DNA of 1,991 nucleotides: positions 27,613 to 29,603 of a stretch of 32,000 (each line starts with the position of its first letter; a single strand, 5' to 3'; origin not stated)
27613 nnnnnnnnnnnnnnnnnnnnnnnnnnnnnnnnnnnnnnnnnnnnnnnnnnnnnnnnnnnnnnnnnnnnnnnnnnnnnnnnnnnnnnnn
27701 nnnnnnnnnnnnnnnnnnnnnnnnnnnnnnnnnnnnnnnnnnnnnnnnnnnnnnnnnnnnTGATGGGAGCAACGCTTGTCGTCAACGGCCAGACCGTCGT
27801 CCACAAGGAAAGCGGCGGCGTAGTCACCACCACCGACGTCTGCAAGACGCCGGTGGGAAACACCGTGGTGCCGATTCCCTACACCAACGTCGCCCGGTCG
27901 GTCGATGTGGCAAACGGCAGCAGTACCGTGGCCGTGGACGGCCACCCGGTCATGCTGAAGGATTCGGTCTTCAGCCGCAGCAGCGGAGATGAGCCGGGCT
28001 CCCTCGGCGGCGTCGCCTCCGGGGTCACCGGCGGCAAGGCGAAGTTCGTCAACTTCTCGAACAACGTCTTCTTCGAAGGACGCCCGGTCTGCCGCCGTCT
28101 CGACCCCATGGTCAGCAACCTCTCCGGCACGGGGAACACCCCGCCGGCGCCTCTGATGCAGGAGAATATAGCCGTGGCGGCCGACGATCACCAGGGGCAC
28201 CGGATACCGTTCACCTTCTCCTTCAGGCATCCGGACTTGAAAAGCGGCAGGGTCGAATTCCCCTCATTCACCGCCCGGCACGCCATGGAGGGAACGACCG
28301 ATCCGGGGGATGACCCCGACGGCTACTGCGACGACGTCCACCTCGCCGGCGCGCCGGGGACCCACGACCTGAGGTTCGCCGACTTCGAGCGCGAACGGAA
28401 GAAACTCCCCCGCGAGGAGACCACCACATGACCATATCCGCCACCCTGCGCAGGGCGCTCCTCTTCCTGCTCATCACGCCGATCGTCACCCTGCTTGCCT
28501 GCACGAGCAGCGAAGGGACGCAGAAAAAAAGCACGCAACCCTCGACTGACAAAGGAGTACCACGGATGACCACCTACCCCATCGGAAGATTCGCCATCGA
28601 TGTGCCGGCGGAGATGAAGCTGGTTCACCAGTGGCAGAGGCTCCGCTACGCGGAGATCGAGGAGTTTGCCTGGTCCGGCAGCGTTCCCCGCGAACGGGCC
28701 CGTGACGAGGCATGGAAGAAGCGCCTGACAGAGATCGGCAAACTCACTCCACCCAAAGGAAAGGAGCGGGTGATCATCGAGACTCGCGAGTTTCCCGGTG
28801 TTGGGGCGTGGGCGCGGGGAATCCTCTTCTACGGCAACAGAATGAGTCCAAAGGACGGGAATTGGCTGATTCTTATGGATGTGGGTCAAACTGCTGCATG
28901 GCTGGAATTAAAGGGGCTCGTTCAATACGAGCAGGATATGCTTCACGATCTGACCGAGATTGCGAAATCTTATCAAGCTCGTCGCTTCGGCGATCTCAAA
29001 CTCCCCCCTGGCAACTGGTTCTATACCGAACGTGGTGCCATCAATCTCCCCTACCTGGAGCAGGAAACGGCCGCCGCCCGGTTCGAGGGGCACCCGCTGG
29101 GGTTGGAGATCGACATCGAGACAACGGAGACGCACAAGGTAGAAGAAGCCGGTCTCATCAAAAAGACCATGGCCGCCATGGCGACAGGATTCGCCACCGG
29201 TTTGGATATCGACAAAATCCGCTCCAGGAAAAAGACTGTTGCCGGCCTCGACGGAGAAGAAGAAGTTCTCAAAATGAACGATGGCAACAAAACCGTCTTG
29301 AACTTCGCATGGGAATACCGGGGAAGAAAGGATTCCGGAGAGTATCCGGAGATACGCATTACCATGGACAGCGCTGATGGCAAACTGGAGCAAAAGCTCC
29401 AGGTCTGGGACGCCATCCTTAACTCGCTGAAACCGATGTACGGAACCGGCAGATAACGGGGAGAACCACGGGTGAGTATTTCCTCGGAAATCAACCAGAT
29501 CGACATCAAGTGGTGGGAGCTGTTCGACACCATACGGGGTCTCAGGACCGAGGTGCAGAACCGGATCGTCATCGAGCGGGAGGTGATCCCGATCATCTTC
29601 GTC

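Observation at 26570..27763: Degenerate beta-ketoacyl-synthase-like (thiolase-fold) protein embedded in the T6SS spike/effector module, a possible new accessory or adaptor class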

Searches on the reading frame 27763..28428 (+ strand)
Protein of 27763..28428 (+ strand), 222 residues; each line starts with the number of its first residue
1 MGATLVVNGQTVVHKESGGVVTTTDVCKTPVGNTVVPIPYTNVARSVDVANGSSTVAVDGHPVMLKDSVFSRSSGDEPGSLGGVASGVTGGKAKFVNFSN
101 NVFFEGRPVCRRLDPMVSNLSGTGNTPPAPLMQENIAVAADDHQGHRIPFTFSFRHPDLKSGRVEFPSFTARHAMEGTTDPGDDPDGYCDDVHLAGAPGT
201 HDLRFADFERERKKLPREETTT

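Call 3: search_protein_families(library=pfam, proteins=[window:27763-28428:+], max_evalue=0.01)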
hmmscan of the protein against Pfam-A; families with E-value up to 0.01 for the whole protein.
window:27763-28428:+ (222 aa): 2 families
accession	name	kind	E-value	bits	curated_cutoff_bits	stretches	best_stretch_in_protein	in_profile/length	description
PF13665.11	Tox-PAAR-like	-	4.8e-37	126.8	31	1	20-120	3-103/108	Toxin PAAR-like domain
PF05488.18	PAAR_motif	-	0.0092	16.6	27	0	49-115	11-61/70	PAAR motif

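Call 4: search_protein_families(library=ncbifam, proteins=[window:27763-28428:+], max_evalue=0.01)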
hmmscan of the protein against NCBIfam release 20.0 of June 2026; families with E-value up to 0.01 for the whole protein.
window:27763-28428:+ (222 aa): 1 family
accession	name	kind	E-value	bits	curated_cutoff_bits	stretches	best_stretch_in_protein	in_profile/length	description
NF033420.0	T6SS_PAAR_dom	equivalog_domain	0.00027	21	124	0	47-67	56-76/94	type VI secretion system PAAR protein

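Call 65: find_homologous_proteins(query=window:27763-28428:+, max_evalue=1e-10)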
Query window:27763-28428:+ (222 aa): 866 proteins with E <= 1e-10 among 1711 candidates; the best 120 are listed.
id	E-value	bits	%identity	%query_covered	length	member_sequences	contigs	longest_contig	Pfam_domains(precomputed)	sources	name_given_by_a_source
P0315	2.5e-145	500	100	100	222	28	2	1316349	PF13665.12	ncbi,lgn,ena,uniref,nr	ncbi:DUF4150 domain-containing protein [Geobacter sulfurreducens]|uniref:DUF4150 domain-containing p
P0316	2.4e-109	382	89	86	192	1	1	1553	PF13665.12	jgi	jgi:hypothetical protein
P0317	1.4e-86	308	65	99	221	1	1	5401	PF13665.12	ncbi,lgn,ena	-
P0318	4.6e-79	283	61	99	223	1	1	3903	PF13665.12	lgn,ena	-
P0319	1.4e-78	282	61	99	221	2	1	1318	PF13665.12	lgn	-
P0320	1.2e-76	276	61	99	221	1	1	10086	PF13665.12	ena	-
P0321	2.5e-75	271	58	99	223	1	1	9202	PF13665.12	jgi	jgi:hypothetical protein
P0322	3.5e-75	271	59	97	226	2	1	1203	PF13665.12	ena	-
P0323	1.5e-74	269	59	96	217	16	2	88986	PF13665.12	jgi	-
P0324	2.6e-74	268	58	97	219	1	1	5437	PF13665.12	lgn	-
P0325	9.2e-74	266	57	95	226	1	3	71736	PF13665.12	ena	-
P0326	1.1e-73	266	59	99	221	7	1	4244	PF13665.12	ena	-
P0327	2.7e-73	265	60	99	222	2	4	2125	PF13665.12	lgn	-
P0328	5.2e-73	264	56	95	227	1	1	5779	PF13665.12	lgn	-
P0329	8.3e-73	263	57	99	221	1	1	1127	PF13665.12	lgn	-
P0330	8.8e-73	263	58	99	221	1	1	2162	PF13665.12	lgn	-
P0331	6.7e-72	260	58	99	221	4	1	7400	PF13665.12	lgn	-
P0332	2.6e-71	258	56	96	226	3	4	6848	PF13665.12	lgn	-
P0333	2.8e-71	258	56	99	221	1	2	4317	PF13665.12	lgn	-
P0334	8.6e-71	256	55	97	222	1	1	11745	PF13665.12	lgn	-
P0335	4.1e-69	251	52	95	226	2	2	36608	PF13665.12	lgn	-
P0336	4.2e-69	251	59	96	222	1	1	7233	PF13665.12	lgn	-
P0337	9.8e-69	250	55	98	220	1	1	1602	PF13665.12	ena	-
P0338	1.8e-68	249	55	90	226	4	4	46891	PF13665.12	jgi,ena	-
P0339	3.4e-68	248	53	97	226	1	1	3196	PF13665.12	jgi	jgi:hypothetical protein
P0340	7.9e-68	247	55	95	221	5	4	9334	PF13665.12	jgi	jgi:hypothetical protein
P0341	9.7e-68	246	54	97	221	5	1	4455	PF13665.12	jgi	jgi:hypothetical protein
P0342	2.3e-67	245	55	97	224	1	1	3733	PF13665.12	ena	-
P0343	2.3e-67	245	53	98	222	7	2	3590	PF13665.12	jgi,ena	-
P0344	2.4e-67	245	54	97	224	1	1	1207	PF13665.12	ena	-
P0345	3.8e-67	244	54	95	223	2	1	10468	PF13665.12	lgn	-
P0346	5.0e-67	244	53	99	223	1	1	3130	PF13665.12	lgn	-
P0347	6.7e-67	244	54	100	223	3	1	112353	PF13665.12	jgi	-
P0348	7.5e-67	243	56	95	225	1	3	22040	PF13665.12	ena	-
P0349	4.2e-66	241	56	99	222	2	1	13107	PF13665.12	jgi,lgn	-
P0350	7.0e-66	240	54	97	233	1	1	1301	PF13665.12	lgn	-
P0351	8.2e-66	240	53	100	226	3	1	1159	PF13665.12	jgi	jgi:hypothetical protein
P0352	2.2e-65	239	53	97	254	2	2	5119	PF13665.12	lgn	-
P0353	2.4e-65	239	52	97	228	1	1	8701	PF13665.12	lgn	-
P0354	3.4e-65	238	55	96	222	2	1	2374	PF13665.12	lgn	-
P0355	4.0e-65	238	52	98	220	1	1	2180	PF13665.12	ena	-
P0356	1.4e-64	236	56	91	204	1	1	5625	PF13665.12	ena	-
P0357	2.1e-64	235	61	80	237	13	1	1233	PF13665.12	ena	-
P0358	2.3e-64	235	66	73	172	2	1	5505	PF13665.12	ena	-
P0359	3.1e-64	235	55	99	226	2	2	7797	PF13665.12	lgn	-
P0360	5.2e-64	234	53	98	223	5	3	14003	PF13665.12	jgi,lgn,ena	-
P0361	6.1e-64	234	51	99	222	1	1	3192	PF13665.12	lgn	-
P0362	7.0e-64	234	55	96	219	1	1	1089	PF13665.12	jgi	jgi:uncharacterized Zn-binding protein involved in type VI secretion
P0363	1.7e-63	233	60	80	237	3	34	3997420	PF13665.12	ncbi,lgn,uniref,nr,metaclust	ncbi:hypothetical protein GeomeDRAFT_2619 [Geobacter metallireducens RCH3]|uniref:Uncharacterized pr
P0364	2.6e-63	232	55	98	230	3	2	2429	PF13665.12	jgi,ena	-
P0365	3.0e-63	232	52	100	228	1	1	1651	PF13665.12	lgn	-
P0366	1.6e-61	226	53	95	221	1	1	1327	PF13665.12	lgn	-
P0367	3.6e-61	225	52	98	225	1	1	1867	PF13665.12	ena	-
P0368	3.0e-60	222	51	98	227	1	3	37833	PF13665.12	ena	-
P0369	3.9e-60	222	55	97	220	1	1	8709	PF13665.12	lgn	-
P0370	1.3e-59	220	51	98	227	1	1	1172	PF13665.12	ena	-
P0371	3.2e-59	219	50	98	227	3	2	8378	PF13665.12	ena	-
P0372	3.9e-59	218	51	99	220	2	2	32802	PF13665.12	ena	-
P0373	5.4e-59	218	51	98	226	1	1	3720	PF13665.12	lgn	-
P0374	6.3e-59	218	50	98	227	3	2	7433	PF13665.12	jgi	jgi:hypothetical protein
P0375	9.6e-59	217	52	95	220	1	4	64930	PF13665.12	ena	-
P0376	1.0e-58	217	50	98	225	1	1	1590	PF13665.12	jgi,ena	-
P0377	1.1e-58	217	53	95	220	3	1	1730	PF13665.12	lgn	-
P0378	1.4e-58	216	50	98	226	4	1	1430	PF13665.12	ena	-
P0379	2.6e-58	216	52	97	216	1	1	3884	PF13665.12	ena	-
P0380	3.0e-58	215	51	99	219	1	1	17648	PF13665.12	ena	-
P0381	4.6e-58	215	50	98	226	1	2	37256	PF13665.12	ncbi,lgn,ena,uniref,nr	ncbi:DUF4150 domain-containing protein [Geobacter sp.]|uniref:DUF4150 domain-containing protein n=1 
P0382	9.9e-58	214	49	98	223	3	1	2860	PF13665.12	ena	-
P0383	2.7e-57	212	49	98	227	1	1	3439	PF13665.12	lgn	-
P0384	4.9e-57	211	49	98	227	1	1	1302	PF13665.12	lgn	-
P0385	5.1e-57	211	50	97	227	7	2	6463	PF13665.12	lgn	-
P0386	1.4e-56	210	51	97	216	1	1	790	PF13665.12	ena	-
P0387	3.2e-56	209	55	80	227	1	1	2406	PF13665.12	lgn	-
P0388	4.8e-56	208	52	96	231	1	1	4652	PF13665.12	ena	-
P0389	1.4e-55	207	61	74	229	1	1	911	PF13665.12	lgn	-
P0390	2.0e-55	206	49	98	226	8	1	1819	PF13665.12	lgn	-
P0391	5.8e-55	205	51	95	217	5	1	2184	PF13665.12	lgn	-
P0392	6.0e-55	205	50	98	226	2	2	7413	PF13665.12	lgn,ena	-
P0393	6.4e-55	204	50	97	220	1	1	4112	PF13665.12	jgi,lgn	-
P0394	7.9e-55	204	49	98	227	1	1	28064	PF13665.12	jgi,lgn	-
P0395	8.6e-55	204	49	97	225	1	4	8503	PF13665.12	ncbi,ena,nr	ncbi:MAG: DUF4150 domain-containing protein [Geobacteraceae bacterium]|nr:DUF4150 domain-containing 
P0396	2.9e-54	202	51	95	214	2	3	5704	PF13665.12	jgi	jgi:hypothetical protein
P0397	3.1e-54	202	49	97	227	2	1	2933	PF13665.12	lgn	-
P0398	4.5e-54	202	50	97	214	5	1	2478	PF13665.12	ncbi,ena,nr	ncbi:MAG: DUF4150 domain-containing protein [Geobacteraceae bacterium]|nr:DUF4150 domain-containing 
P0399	6.9e-54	201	47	99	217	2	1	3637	PF13665.12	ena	-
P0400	1.0e-53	201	47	95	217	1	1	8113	PF13665.12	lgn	-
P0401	2.2e-53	199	48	97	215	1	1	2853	PF13665.12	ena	-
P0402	2.9e-53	199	51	96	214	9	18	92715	PF13665.12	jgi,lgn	jgi:hypothetical protein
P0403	5.3e-53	198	48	97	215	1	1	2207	PF13665.12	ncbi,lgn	-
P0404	7.7e-53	198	50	95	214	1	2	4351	PF13665.12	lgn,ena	-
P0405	9.5e-53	197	48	98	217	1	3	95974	PF13665.12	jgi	jgi:hypothetical protein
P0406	3.3e-52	196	50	97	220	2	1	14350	PF13665.12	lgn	-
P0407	5.1e-52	195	47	98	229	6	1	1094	PF13665.12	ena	-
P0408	7.0e-52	195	50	99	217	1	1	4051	PF13665.12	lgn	-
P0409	1.3e-51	194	50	95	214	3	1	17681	PF13665.12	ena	-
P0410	1.5e-51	193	47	98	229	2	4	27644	PF13665.12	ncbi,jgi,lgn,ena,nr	ncbi:MAG: hypothetical protein CVU74_03860 [Deltaproteobacteria bacterium HGW-Deltaproteobacteria-9]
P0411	1.6e-51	193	58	74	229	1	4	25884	PF13665.12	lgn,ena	-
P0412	3.0e-51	192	49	96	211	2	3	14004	PF13665.12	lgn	-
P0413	3.4e-51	192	46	98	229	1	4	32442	PF13665.12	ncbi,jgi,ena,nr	ncbi:MAG: hypothetical protein BWX99_01435 [Deltaproteobacteria bacterium ADurb.Bin151]|nr:MAG: hypo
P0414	4.2e-51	192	47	98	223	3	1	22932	PF13665.12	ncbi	-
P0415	7.0e-51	191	48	97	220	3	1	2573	PF13665.12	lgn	-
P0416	7.9e-51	191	48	95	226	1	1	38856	PF13665.12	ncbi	-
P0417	8.7e-51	191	58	74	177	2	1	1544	PF13665.12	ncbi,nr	ncbi:MAG: DUF4150 domain-containing protein, partial [Bacteroidota bacterium]|nr:DUF4150 domain-cont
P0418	5.0e-50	188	47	100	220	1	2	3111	PF13665.12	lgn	-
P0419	9.3e-50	188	47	95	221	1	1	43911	PF13665.12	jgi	jgi:hypothetical protein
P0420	1.1e-49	187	47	98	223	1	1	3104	PF13665.12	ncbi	ncbi:MAG: DUF4150 domain-containing protein [Candidatus Manganitrophaceae bacterium]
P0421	3.6e-49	186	48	99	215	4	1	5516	PF13665.12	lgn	-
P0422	2.2e-48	183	50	95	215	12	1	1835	PF13665.12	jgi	jgi:hypothetical protein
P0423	3.9e-48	182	47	98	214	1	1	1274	PF13665.12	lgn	-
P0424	5.0e-48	182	49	97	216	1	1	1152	PF13665.12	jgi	jgi:hypothetical protein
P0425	7.6e-48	181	47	97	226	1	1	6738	PF13665.12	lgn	-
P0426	2.1e-47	180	50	99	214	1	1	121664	PF13665.12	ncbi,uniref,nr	ncbi:DUF4150 domain-containing protein [Geomesophilobacter sediminis]|uniref:DUF4150 domain-containi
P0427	3.2e-47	179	46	97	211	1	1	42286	PF13665.12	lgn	-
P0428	2.3e-43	167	52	71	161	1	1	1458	PF13665.12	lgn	-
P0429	2.7e-41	160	51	68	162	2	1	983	PF13665.12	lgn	-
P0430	4.6e-41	159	60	62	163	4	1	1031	PF13665.12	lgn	-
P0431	6.9e-41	159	59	65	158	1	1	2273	PF13665.12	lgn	-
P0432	5.2e-40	156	56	66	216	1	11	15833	PF13665.12,PF13620.13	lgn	-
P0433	6.5e-40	155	58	60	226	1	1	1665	PF13665.12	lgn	-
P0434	6.8e-40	155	45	81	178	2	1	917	PF13665.12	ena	-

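Call 68: find_encoding_contigs(protein=P0426, flank=8000, max_places=1)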
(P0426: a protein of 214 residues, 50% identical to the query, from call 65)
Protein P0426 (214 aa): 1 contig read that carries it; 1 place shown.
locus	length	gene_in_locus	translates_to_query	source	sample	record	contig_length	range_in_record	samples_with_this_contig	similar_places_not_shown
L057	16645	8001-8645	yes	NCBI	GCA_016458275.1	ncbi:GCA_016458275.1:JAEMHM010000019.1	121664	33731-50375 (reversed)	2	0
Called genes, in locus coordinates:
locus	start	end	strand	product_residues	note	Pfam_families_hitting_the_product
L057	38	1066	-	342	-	-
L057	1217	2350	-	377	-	PF01168:Ala_racemase_N, PF00842:Ala_racemase_C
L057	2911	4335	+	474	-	PF02581:TMP-TENI, PF01256:Carb_kinase (faint), PF08543:Phos_pyr_kin, PF00294:PfkB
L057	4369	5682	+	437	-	PF01964:ThiC_Rad_SAM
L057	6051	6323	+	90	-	-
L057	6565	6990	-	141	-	PF03459:TOBE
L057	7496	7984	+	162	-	PF20093:DUF6484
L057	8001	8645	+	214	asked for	PF13665:Tox-PAAR-like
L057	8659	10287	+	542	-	PF07819:PGAP1 (weak)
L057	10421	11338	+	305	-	PF18426:Tli4_C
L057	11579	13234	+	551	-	PF07819:PGAP1 (weak)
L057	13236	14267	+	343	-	PF18426:Tli4_C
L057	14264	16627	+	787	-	PF13646:HEAT_2 (faint)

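Call 69: find_encoding_contigs(protein=P0405, flank=8000, max_places=1)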
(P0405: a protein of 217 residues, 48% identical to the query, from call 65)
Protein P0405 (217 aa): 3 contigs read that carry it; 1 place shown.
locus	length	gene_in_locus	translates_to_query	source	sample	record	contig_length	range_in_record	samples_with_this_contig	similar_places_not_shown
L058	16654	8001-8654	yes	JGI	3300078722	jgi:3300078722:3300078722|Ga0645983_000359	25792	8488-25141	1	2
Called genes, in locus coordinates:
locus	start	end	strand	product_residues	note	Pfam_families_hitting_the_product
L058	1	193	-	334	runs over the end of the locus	PF01699:Na_Ca_ex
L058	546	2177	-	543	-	PF13084:DUF3943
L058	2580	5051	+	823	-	PF00501:AMP-binding, PF01553:Acyltransferase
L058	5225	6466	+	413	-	PF00083:Sugar_tr, PF07690:MFS_1, PF00854:PTR2 (weak), PF03137:OATP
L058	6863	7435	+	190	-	-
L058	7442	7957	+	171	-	PF20093:DUF6484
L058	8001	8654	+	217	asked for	PF13665:Tox-PAAR-like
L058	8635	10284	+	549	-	PF07819:PGAP1 (weak)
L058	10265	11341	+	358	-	PF18426:Tli4_C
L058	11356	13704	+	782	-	-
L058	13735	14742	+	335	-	PF09937:DUF2169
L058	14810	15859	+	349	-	PF00109:ketoacyl-synt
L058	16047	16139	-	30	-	-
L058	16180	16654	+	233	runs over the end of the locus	PF03550:LolB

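Call 70: find_encoding_contigs(protein=P0347, flank=8000, max_places=1)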
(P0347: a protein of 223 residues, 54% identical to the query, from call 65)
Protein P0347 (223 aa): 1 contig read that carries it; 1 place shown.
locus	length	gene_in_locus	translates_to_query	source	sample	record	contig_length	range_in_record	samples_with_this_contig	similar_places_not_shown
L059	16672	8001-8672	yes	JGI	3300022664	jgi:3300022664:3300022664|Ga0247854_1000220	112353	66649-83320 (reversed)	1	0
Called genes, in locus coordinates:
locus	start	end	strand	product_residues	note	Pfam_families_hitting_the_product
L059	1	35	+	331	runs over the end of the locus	PF26125:AcrVA2-like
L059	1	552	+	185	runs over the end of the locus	-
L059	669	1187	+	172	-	-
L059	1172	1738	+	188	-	-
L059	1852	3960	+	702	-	PF05954:Phage_GPD, PF04717:Phage_base_V, PF22178:Gp5_trimer_C, PF06715:Gp5_C (faint)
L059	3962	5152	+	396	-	-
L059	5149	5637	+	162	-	-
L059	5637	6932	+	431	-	PF07819:PGAP1 (weak)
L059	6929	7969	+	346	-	PF18426:Tli4_C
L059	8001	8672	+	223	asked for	PF13665:Tox-PAAR-like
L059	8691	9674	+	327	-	PF18426:Tli4_C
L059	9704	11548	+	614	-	PF07819:PGAP1, PF05057:DUF676 (faint)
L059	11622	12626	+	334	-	PF09937:DUF2169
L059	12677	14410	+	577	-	PF05947:T6SS_TssF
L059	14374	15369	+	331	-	PF06996:T6SS_TssG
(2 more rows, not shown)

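Call 74: predict_structure(alignment_id=A3)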
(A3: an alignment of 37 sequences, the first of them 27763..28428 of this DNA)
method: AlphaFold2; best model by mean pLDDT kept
length: 222 residues; sequences in the alignment: 37
mean_pLDDT: 48.3   pTM: 0.27
mean pLDDT of the five models: 48.3, 45.9, 45.6, 45.4, 44.1
residues with pLDDT >= 90: 0; 70-90: 40; 50-70: 38; < 50: 144
segments of 3 or more residues with pLDDT < 50: 1-31, 33-35, 37-143, 220-222
pLDDT, mean of each block of 10 residues (from residue 1): 31 43 42 46 44 40 36 28 27 33 41 38 34 38 60 81 76 67 53 72 74 60 44
secondary structure, 60 per line:
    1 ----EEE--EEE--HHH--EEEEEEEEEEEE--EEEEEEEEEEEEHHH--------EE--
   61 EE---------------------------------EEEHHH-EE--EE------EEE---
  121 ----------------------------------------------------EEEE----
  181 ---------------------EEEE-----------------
elements in order: E5-7 E10-12 E20-31 E34-45 E96-98 E115-117 E173-176 E202-205

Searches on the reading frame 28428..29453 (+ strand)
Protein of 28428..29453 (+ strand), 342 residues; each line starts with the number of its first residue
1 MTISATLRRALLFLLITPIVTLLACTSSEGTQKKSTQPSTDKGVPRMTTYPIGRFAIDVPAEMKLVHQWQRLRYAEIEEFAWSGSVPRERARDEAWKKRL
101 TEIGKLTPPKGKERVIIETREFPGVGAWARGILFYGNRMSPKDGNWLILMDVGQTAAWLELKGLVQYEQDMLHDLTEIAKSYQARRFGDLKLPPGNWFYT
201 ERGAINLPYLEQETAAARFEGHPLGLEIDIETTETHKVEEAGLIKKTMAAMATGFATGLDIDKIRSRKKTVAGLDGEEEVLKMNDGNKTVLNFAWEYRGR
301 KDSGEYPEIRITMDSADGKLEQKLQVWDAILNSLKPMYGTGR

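Call 3: search_protein_families(library=pfam, proteins=[window:28428-29453:+], max_evalue=0.01)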
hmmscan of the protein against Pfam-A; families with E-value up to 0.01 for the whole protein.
window:28428-29453:+ (342 aa): 1 family
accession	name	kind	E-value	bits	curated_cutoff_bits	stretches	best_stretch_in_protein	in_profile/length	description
PF18426.6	Tli4_C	-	2.1e-13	51.2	25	1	211-335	22-157/161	Tle cognate immunity protein 4 C-terminal domain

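Call 4: search_protein_families(library=ncbifam, proteins=[window:28428-29453:+], max_evalue=0.01)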
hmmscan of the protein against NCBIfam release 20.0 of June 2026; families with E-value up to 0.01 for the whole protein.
window:28428-29453:+ (342 aa): 0 families
